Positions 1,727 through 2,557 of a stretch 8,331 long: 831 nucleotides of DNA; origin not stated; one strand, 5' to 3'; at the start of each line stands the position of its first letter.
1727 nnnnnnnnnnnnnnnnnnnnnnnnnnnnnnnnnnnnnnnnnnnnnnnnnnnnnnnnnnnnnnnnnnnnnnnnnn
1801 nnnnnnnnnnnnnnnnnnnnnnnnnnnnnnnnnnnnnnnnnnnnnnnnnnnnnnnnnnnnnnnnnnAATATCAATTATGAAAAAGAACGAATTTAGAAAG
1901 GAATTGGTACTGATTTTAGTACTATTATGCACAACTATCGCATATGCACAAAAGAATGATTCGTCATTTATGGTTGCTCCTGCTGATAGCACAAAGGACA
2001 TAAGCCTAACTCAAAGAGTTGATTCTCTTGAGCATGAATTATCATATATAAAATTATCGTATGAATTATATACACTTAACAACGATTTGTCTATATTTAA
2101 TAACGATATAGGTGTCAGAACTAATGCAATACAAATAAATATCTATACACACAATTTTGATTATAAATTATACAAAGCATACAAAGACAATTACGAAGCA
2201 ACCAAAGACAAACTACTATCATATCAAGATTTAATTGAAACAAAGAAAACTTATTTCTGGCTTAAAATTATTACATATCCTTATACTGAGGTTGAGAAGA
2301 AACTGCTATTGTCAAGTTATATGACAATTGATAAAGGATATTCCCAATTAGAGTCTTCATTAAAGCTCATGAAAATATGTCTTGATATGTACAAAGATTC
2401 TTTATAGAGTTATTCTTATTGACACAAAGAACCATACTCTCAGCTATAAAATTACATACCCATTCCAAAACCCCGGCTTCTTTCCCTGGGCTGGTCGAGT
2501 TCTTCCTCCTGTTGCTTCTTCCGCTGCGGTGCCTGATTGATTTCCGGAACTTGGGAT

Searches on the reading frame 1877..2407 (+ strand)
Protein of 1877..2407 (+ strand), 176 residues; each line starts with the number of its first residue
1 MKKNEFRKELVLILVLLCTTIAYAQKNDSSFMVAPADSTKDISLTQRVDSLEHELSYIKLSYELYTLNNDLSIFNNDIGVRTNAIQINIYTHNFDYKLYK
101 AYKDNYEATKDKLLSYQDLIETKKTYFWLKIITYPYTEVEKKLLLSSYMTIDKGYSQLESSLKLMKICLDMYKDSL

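Call 17: search_protein_families(library=pfam, proteins=[window:1877-2407:+], max_evalue=0.01)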
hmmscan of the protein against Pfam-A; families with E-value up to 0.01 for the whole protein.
window:1877-2407:+ (176 aa): 0 families

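Call 24: find_encoding_contigs(protein=window:1877-2407:+, flank=6000, max_places=10)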
Protein window:1877-2407:+ (176 aa): 24 contigs read that carry it; 10 places shown.
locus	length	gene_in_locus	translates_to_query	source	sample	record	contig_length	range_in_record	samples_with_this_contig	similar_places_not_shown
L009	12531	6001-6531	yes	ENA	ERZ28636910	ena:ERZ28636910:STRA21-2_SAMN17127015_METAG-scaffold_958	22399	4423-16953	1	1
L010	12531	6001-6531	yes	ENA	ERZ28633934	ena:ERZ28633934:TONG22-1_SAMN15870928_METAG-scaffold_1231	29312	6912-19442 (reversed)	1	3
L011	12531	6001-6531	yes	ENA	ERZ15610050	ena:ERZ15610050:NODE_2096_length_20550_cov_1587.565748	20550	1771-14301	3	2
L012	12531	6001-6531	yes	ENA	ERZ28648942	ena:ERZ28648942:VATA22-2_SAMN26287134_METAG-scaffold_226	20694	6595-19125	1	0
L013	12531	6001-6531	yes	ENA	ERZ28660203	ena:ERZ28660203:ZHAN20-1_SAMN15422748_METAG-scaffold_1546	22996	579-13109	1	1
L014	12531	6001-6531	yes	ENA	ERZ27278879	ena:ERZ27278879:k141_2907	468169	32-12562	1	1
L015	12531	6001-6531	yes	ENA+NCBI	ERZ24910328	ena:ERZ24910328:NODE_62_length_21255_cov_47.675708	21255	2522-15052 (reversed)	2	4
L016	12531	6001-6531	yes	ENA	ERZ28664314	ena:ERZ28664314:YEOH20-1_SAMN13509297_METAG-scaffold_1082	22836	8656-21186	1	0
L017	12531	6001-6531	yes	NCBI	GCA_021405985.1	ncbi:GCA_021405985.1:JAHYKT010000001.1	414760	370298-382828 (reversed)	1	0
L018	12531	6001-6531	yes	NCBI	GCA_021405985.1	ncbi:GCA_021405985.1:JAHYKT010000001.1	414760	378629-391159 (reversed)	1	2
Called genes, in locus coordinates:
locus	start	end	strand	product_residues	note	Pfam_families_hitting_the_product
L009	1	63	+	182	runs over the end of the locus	-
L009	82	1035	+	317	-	PF00144:Beta-lactamase, PF13354:Beta-lactamase2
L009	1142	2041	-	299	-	PF18976:DUF5712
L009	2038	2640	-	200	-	-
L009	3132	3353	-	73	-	PF06769:YoeB_toxin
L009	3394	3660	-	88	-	-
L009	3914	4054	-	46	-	-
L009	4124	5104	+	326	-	PF01051:Rep3_N, PF21205:Rep3_C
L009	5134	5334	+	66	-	-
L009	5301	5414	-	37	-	-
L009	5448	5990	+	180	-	PF15960:DUF4763 (faint)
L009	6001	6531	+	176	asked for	-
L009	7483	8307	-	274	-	PF13340:DUF4096, PF13359:DDE_Tnp_4 (weak)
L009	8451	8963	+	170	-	PF01243:PNPOx_N, PF12900:Pyridox_ox_2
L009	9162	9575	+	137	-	PF20240:DUF6597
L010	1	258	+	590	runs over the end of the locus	PF03235:GmrSD_N, PF25202:DUF7834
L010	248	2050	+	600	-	PF03235:GmrSD_N, PF07510:GmrSD_C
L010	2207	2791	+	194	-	PF00239:Resolvase, PF02796:HTH_7 (weak)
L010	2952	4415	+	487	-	PF02661:Fic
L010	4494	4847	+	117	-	-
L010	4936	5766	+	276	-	-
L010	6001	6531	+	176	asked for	-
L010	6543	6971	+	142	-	-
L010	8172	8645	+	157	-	-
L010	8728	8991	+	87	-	-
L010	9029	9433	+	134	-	PF01170:UPF0020 (faint), PF02384:N6_Mtase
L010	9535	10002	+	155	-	-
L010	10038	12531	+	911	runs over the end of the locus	PF00580:UvrD-helicase, PF13245:AAA_19, PF13361:UvrD_C, PF00929:RNase_T, PF01443:Viral_helicase1 (weak), PF13538:UvrD_C_2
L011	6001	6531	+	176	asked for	-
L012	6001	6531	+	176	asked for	-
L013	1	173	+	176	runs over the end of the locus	-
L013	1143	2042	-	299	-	PF18976:DUF5712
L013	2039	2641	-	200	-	-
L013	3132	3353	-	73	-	PF06769:YoeB_toxin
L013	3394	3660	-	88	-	-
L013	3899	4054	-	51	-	-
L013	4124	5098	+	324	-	PF01051:Rep3_N, PF21205:Rep3_C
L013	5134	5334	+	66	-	-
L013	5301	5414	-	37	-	-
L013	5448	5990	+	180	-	PF15960:DUF4763 (faint)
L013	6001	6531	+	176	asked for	-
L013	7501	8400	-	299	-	PF18976:DUF5712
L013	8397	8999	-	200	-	-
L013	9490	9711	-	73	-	PF06769:YoeB_toxin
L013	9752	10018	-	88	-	-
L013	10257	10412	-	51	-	-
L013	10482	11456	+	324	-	PF01051:Rep3_N, PF21205:Rep3_C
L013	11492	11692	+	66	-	-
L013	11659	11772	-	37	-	-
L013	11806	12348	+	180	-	-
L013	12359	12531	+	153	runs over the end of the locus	-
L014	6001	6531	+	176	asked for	-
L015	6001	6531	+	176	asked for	-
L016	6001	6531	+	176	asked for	-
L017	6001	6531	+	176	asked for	-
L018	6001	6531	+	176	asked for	-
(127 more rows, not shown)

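Call 36: find_homologous_proteins(query=window:1877-2404:+)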
Query window:1877-2404:+ (176 aa): 33 proteins with E <= 0.001 among 88 candidates.
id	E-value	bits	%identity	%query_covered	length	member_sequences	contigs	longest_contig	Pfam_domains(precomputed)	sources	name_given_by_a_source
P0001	4.3e-105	366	99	100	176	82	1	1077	-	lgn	-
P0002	3.2e-94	331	89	100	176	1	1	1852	-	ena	-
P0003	9.6e-87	307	81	100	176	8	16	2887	-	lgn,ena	-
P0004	1.0e-82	294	79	100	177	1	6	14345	-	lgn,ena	-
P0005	1.1e-81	290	81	90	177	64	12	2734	-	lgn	-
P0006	1.4e-80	287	80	90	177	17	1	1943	-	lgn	-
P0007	9.7e-80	284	77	99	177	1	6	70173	-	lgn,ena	-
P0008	2.5e-78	279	99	76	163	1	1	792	-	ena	-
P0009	5.5e-78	278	73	100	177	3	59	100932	-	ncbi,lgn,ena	-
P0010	6.8e-73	262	72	100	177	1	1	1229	-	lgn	-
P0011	9.6e-72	258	72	100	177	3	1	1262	-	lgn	-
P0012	6.7e-71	255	85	80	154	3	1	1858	-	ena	-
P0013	1.8e-70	254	71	100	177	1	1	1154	-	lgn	-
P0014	9.4e-70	252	100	69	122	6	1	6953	-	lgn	-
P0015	3.7e-69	250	71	99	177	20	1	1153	-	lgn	-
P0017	9.4e-49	183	97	53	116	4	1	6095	-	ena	-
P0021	1.1e-38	151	100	43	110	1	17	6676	-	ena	-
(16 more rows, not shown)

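Call 37: find_encoding_contigs(protein=P0009, flank=5000, max_places=4)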
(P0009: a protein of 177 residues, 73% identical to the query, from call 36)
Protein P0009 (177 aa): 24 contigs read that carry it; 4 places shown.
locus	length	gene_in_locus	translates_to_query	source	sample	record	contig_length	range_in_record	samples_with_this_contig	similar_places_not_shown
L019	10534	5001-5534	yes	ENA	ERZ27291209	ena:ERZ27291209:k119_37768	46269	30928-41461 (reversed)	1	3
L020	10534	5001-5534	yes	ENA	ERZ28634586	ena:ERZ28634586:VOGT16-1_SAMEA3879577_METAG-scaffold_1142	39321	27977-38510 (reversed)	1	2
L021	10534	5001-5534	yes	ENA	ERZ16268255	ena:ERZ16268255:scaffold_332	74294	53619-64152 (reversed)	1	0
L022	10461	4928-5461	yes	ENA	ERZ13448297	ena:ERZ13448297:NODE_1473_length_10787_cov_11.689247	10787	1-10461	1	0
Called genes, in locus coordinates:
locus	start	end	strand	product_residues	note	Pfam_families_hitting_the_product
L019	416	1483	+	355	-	PF00266:Aminotran_5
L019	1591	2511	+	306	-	PF00389:2-Hacid_dh, PF02826:2-Hacid_dh_C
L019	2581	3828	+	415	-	PF06245:DUF1015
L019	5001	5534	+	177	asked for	-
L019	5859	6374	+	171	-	PF03703:bPH_2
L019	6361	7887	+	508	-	PF03703:bPH_2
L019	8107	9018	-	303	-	PF01180:DHO_dh, PF01207:Dus (weak), PF03060:NMO (faint)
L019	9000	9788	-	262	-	PF10418:DHODB_Fe-S_bind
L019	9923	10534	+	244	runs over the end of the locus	PF03932:CutC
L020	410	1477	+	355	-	PF00266:Aminotran_5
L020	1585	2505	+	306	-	PF00389:2-Hacid_dh, PF02826:2-Hacid_dh_C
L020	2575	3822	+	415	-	PF06245:DUF1015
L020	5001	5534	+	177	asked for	-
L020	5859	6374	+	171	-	PF03703:bPH_2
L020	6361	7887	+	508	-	PF03703:bPH_2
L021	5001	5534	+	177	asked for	-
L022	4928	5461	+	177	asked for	-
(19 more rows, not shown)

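Call 38: find_encoding_contigs(protein=P0004, flank=5000, max_places=4)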
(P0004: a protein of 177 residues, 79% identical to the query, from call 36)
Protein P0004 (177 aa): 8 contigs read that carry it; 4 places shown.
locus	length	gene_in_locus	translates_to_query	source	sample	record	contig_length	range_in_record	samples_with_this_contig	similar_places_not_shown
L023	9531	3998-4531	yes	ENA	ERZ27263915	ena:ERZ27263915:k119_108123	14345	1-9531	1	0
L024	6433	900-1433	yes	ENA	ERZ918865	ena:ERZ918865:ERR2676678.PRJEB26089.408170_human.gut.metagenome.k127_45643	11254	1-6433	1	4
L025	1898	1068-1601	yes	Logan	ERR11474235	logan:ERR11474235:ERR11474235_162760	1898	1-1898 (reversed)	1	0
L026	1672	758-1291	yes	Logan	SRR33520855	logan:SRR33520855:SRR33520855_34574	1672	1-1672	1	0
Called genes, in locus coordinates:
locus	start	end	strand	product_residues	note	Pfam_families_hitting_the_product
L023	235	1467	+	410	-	PF17293:Arm-DNA-bind_5, PF13102:Phage_int_SAM_5, PF00589:Phage_integrase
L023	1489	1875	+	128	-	-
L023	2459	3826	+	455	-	PF01076:Mob_Pre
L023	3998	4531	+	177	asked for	-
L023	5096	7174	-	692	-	PF01751:Toprim, PF01131:Topoisom_bac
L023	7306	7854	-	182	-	PF16117:DUF4833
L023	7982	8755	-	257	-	PF02153:PDH_N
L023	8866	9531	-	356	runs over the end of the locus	PF00793:DAHP_synth_1, PF01817:CM_2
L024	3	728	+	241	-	?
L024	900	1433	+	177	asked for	-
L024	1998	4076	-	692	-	PF01751:Toprim, PF01131:Topoisom_bac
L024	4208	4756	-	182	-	PF16117:DUF4833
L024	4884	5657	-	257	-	PF02153:PDH_N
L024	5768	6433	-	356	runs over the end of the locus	PF00793:DAHP_synth_1, PF01817:CM_2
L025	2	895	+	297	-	?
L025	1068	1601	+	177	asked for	-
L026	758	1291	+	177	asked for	-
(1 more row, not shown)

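Call 39: find_encoding_contigs(protein=P0003, flank=5000, max_places=4)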
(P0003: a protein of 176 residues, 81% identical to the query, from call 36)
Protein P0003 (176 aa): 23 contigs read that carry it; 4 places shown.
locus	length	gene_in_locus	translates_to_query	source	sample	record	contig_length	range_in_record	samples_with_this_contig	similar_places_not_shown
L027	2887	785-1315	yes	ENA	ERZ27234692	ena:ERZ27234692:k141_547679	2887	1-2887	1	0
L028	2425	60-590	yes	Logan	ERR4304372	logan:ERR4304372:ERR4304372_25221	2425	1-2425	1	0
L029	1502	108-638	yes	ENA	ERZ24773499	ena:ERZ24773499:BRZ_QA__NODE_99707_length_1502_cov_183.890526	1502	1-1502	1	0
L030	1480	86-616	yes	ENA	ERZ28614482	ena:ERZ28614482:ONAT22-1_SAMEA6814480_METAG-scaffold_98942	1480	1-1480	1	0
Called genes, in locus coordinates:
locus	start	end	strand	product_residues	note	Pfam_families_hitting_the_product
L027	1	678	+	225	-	?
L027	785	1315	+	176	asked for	-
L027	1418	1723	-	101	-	-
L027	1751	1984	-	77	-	-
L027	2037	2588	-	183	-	-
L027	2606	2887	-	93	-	?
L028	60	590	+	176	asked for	-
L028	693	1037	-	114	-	-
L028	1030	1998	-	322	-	PF01610:DDE_Tnp_ISL3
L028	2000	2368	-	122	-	-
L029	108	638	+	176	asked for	-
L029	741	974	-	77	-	-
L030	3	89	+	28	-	?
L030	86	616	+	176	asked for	-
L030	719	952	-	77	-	-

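Call 43: find_encoding_contigs(protein=P0017, flank=8000, max_places=3)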
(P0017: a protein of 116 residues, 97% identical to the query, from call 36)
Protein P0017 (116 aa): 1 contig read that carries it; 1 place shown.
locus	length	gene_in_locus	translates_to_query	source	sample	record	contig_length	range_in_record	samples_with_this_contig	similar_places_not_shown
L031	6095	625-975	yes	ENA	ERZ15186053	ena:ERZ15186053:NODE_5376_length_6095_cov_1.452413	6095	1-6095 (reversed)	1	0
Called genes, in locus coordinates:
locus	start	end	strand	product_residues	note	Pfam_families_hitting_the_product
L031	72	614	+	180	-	PF15960:DUF4763 (faint)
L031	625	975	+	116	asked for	-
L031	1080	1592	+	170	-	PF01243:PNPOx_N, PF12900:Pyridox_ox_2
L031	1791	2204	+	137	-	PF20240:DUF6597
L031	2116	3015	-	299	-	PF18976:DUF5712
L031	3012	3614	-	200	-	-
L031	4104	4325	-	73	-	PF06769:YoeB_toxin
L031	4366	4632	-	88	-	-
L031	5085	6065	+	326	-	PF01051:Rep3_N, PF21205:Rep3_C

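Call 44: find_encoding_contigs(protein=P0021, flank=8000, max_places=3)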
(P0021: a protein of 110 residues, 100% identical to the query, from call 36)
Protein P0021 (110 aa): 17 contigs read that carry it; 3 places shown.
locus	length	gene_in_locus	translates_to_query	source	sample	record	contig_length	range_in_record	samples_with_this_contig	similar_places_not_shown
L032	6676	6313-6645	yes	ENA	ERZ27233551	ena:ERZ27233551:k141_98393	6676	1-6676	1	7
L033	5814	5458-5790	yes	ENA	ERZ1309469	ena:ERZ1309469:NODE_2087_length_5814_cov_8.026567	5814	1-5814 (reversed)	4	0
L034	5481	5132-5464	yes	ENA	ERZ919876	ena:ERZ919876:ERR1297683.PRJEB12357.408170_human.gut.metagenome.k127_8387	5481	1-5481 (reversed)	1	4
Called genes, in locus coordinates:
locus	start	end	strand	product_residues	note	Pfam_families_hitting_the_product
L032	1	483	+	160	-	?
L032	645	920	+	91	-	-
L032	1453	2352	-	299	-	PF18976:DUF5712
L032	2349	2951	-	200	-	-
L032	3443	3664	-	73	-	PF06769:YoeB_toxin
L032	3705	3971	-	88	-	-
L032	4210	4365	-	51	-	-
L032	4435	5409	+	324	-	PF01051:Rep3_N, PF21205:Rep3_C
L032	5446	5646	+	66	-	-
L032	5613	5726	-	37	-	-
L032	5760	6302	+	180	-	PF15960:DUF4763 (faint)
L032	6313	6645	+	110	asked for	-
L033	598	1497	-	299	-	PF18976:DUF5712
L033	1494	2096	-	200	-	-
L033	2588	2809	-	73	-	PF06769:YoeB_toxin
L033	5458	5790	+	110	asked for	-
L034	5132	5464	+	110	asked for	-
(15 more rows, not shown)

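Call 45: find_encoding_contigs(protein=P0014, flank=8000, max_places=3)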
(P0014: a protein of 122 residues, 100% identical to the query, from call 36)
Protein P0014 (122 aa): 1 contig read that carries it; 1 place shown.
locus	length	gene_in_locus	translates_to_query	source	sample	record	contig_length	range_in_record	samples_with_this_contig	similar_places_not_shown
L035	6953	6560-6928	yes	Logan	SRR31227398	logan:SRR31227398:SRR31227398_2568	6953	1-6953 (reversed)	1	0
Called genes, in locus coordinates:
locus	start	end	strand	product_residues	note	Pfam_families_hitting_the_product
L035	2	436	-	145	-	?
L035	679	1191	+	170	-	PF01243:PNPOx_N, PF12900:Pyridox_ox_2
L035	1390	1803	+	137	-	PF20240:DUF6597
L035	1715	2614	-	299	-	PF18976:DUF5712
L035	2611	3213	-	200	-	-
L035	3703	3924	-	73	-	PF06769:YoeB_toxin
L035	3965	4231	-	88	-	-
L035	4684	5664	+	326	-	PF01051:Rep3_N, PF21205:Rep3_C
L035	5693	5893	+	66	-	-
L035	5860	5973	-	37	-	-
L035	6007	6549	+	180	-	PF15960:DUF4763 (faint)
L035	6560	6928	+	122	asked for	-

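Call 61: find_homologous_proteins(query=L010:6543-6968:+, max_evalue=0.00001)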
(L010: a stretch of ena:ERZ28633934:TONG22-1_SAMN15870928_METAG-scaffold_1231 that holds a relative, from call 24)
Query L010:6543-6968:+ (142 aa): 557 proteins with E <= 0.00001 among 595 candidates; the best 120 are listed.
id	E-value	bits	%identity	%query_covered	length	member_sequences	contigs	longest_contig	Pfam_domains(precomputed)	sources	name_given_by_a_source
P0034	1.4e-81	289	98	100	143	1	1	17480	-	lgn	-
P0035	2.3e-77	275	96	100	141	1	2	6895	-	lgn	-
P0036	1.3e-76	273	95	100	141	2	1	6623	-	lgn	-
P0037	2.6e-76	272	96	100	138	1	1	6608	-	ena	-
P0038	1.3e-73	263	92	100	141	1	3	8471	-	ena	-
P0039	3.6e-73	262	91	100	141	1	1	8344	-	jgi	jgi:cell division protein FtsB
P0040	1.2e-72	260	92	100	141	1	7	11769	-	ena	-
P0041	2.0e-72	259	92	100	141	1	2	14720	-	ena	-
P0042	2.7e-71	256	89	98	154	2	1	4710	-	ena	-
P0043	2.7e-71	256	91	99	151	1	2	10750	-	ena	-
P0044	1.6e-70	253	97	83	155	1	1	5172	-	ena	-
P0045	1.9e-70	253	94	93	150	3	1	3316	-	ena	-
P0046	2.1e-70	253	89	100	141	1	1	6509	-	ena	-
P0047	3.6e-70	252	91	98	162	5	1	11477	-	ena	-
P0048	1.3e-69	250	88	98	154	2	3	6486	-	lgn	-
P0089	1.1e-34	137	74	70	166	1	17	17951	-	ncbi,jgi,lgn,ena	jgi:uncharacterized protein with von Willebrand factor type A (vWA) domain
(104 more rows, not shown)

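Call 64: find_encoding_contigs(protein=P0089, flank=5000, max_places=4)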
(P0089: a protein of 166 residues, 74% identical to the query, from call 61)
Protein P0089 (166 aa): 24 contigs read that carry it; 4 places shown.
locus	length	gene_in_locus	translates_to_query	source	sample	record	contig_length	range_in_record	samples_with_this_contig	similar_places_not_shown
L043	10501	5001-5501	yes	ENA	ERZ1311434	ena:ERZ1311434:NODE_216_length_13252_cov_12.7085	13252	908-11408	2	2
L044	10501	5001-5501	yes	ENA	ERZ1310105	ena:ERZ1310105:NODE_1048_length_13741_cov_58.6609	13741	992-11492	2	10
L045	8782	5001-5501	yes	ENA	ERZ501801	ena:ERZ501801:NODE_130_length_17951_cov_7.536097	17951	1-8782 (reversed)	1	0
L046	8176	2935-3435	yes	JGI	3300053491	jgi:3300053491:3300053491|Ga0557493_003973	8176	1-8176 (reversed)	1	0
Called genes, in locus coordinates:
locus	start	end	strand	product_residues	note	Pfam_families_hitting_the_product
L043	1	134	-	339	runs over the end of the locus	-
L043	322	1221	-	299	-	PF18976:DUF5712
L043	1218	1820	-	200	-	-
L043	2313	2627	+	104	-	-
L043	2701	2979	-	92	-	PF15738:YafQ_toxin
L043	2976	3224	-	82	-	-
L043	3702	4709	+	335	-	PF01051:Rep3_N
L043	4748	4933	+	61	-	-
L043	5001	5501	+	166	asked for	-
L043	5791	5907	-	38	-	-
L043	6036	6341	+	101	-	PF01527:HTH_Tnp_1 (weak)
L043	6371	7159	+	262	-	PF13276:HTH_21, PF00665:rve, PF24764:rva_4, PF13683:rve_3, PF13333:rve_2 (weak)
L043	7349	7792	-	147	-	PF01757:Acyl_transf_3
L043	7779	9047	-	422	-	PF03721:UDPG_MGDP_dh_N, PF00984:UDPG_MGDP_dh, PF03720:UDPG_MGDP_dh_C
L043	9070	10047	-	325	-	PF00106:adh_short (faint), PF01073:3Beta_HSD, PF01370:Epimerase, PF02719:Polysacc_synt_2, PF07993:NAD_binding_4 (weak), PF13460:NAD_binding_10, PF16363:GDP_Man_Dehyd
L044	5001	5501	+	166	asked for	-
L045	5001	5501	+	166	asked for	-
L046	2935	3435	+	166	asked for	-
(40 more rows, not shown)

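Call 67: search_protein_families(library=ncbifam, proteins=[window:1877-2407:+], max_evalue=0.001)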
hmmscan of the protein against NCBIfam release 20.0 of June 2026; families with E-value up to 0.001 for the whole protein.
window:1877-2407:+ (176 aa): 0 families
